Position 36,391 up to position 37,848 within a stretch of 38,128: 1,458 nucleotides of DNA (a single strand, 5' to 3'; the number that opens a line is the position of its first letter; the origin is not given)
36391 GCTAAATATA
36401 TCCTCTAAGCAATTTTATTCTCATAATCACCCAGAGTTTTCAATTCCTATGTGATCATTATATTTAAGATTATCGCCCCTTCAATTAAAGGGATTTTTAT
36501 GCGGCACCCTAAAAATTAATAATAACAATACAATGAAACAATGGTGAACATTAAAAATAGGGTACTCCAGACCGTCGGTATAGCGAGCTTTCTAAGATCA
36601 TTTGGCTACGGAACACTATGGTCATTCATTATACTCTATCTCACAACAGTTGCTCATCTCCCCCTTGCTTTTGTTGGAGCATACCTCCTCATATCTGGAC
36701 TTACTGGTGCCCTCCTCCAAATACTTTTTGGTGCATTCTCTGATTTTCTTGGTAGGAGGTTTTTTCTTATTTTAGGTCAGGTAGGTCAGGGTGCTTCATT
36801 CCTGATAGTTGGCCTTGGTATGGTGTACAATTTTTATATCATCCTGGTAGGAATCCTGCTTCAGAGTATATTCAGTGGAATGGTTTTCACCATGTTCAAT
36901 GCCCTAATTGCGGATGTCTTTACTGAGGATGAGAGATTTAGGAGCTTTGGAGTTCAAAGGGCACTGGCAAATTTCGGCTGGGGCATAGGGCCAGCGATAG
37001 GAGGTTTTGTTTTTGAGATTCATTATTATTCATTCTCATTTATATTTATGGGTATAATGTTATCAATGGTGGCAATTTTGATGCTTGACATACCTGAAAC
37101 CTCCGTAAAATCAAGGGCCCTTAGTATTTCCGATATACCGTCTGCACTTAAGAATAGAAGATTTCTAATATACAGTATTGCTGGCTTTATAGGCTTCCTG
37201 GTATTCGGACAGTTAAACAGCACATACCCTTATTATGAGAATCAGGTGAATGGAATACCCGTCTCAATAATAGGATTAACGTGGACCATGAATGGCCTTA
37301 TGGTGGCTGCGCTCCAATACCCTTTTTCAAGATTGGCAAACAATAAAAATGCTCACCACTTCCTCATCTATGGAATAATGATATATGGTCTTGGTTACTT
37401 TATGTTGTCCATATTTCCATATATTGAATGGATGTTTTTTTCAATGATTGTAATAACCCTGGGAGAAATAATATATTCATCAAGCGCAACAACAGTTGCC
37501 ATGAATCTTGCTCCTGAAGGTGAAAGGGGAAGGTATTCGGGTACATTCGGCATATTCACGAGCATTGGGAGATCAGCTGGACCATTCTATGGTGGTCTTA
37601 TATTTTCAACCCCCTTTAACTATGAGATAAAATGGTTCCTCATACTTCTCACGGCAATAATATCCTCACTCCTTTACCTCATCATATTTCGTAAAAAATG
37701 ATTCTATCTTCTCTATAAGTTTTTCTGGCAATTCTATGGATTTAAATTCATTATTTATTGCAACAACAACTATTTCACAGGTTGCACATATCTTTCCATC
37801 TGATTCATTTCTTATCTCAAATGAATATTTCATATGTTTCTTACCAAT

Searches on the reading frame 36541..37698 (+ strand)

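Call 71: search_protein_families(library=pfam, proteins=[window:36541-37698:+], max_evalue=0.0001)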
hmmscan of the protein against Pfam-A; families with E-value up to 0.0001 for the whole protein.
window:36541-37698:+ (386 aa): 2 families
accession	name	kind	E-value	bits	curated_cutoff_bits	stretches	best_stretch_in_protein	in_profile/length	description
PF07690.21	MFS_1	-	1.5e-42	146.2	33.4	1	13-348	2-347/347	Major Facilitator Superfamily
PF01306.25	LacY_symp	-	1.1e-05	24.9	24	1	4-190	4-194/413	LacY proton/sugar symporter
